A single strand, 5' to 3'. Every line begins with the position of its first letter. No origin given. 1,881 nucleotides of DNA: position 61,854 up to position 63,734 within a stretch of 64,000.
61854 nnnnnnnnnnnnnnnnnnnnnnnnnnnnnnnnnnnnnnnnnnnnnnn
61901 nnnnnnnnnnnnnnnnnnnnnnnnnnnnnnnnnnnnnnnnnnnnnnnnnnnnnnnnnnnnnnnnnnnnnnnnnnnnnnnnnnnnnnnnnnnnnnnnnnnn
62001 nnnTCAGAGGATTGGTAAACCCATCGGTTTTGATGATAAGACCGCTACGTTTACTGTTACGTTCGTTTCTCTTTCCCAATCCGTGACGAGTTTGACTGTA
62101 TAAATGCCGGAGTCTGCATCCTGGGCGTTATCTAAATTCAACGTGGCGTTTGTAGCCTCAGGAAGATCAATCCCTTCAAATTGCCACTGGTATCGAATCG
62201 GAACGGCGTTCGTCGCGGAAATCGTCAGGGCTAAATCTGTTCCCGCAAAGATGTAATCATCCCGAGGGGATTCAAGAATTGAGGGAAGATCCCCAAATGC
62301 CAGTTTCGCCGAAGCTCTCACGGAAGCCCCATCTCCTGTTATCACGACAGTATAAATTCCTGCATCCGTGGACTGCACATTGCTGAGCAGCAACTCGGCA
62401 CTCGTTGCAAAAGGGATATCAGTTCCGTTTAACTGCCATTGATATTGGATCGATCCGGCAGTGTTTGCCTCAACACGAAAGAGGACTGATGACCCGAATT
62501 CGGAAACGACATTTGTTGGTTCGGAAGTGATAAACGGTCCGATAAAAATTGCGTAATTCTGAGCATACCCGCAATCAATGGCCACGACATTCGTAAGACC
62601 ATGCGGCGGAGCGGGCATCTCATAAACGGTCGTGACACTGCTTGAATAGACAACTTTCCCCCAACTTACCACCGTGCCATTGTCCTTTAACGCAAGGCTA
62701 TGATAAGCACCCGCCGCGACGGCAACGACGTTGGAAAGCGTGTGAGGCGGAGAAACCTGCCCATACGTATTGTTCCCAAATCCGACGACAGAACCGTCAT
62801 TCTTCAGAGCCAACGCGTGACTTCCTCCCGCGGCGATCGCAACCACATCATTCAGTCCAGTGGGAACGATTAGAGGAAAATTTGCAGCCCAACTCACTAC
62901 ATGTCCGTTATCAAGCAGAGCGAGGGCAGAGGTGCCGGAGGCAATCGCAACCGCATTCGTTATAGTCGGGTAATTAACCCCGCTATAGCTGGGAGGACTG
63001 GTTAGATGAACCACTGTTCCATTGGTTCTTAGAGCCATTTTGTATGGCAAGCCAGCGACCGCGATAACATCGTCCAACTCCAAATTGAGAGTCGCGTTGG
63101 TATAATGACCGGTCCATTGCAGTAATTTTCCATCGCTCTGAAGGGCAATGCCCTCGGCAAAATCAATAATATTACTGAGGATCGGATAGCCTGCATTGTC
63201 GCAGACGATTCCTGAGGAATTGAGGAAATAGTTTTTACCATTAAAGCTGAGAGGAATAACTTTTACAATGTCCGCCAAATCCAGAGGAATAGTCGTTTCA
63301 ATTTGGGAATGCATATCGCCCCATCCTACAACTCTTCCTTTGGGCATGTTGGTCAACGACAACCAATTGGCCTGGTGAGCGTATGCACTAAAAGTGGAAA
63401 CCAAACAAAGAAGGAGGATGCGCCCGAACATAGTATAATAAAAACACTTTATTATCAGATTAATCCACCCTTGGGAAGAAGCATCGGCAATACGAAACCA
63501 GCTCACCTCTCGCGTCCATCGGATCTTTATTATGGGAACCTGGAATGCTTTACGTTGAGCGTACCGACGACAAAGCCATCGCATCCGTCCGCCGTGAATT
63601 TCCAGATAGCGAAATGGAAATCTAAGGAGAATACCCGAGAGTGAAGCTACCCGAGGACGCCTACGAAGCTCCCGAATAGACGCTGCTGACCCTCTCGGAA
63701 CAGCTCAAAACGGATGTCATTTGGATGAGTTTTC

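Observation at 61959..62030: A single in-frame TGA is all that separates two large RCC1/Ig ORFs (a combined 1391-codon frame)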

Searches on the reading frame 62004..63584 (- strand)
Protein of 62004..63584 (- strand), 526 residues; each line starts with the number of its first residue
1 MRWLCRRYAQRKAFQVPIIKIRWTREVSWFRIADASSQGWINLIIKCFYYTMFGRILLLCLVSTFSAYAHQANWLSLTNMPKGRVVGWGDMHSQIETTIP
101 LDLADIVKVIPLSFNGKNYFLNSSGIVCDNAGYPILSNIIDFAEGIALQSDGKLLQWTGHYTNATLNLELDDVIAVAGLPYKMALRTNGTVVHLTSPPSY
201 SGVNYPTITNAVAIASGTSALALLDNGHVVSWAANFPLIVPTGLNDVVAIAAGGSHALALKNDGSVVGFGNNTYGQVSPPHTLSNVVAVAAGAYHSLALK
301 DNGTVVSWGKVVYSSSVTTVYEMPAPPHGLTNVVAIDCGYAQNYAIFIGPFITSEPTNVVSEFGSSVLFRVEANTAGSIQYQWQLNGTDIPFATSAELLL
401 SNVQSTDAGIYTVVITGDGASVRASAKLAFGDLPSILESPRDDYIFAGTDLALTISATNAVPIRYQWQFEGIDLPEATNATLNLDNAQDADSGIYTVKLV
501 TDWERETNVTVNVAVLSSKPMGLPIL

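Call 4: search_protein_families(library=pfam, proteins=[window:62007-63584:-], max_evalue=0.01)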
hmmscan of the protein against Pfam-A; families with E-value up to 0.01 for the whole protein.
window:62007-63584:- (526 aa): 9 families
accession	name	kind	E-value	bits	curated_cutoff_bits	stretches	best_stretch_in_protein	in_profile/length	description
PF13540.12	RCC1_2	-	3.6e-21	74.8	22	2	247-276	1-30/30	Regulator of chromosome condensation (RCC1) repeat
PF25390.1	WD40_RLD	-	3.2e-17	63.3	150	1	201-345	81-312/363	RCC1-like domain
PF13927.12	Ig_3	-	1.2e-15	58.2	30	2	350-415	2-76/78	Immunoglobulin domain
PF07679.22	I-set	-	4.7e-11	43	23.7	1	350-429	1-89/90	Immunoglobulin I-set domain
PF07686.23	V-set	-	2.4e-08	34.6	26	1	459-513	52-106/109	Immunoglobulin V-set domain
PF13895.12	Ig_2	-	1.8e-07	31.7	27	1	350-414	2-62/79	Immunoglobulin domain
PF00047.31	ig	-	3e-05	24.7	21.8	0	359-412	3-67/81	Immunoglobulin domain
PF20418.3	Herpes_gE_N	-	3.1e-05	24.3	24.5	0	475-515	86-126/129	Alphaherpesvirus glycoprotein E N-terminal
PF00415.24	RCC1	-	9.5e-05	23.3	21.7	0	243-260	31-50/50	Regulator of chromosome condensation (RCC1) repeat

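Call 13: list_cluster_members(proteins=[window:62007-63584:-, window:62007-63431:-, window:59412-61928:-, window:55676-57292:+, window:53970-55217:-])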
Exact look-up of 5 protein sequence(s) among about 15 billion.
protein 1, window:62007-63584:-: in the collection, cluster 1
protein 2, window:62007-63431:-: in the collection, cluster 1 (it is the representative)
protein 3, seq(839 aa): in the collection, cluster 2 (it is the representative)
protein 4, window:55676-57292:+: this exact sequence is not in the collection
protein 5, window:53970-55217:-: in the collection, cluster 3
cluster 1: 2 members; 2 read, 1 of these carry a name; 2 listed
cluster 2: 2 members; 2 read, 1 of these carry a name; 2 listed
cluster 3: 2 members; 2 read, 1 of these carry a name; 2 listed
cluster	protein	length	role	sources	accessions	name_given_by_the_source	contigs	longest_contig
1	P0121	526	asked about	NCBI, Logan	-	-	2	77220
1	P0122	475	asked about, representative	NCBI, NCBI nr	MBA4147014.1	MAG: hypothetical protein H0X66_02785 [Verrucomicrobia bacterium] | hypothetical protein [Verrucomicrobiota bacterium]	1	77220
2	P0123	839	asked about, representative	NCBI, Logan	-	-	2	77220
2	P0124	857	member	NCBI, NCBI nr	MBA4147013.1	MAG: VCBS repeat-containing protein [Verrucomicrobia bacterium] | VCBS repeat-containing protein [Verrucomicrobiota bacterium]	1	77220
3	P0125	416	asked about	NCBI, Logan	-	-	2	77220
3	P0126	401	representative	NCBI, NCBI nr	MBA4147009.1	MAG: outer membrane beta-barrel protein [Verrucomicrobia bacterium] | outer membrane beta-barrel protein [Verrucomicrobiota bacterium]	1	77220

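Call 14: find_encoding_contigs(protein=window:62004-63584:-, flank=6000, max_places=10)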
Protein window:62004-63584:- (526 aa): 2 contigs read that carry it; 1 place shown.
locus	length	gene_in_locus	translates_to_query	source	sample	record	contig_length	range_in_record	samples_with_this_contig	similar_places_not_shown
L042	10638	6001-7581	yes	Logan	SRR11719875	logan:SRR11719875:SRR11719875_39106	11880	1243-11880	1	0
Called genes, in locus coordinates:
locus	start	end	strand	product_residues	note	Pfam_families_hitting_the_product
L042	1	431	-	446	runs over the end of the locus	PF02749:QRPTase_N (faint), PF17767:NAPRTase_N, PF04095:NAPRTase, PF17956:NAPRTase_C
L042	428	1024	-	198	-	PF00857:Isochorismatase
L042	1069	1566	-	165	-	PF07719:TPR_2 (faint), PF13428:TPR_14 (faint)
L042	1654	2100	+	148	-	PF13328:HD_4 (weak)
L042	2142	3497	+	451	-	PF01011:PQQ (faint), PF13360:PQQ_2, PF13570:Beta-prop_ACSF4 (faint), PF13360:PQQ_2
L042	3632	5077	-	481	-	PF01743:PolyA_pol, PF01966:HD (weak)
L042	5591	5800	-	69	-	-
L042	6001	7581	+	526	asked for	PF25390:WD40_RLD, PF13895:Ig_2 (faint), PF13540:RCC1_2, PF07679:I-set (faint), PF07686:V-set (faint), PF13927:Ig_3 (weak)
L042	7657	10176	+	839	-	PF13540:RCC1_2, PF13895:Ig_2 (faint), PF25390:WD40_RLD, PF13540:RCC1_2 (weak), PF00047:ig (faint), PF07679:I-set (weak), PF13927:Ig_3 (weak), PF13517:FG-GAP_3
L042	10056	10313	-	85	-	-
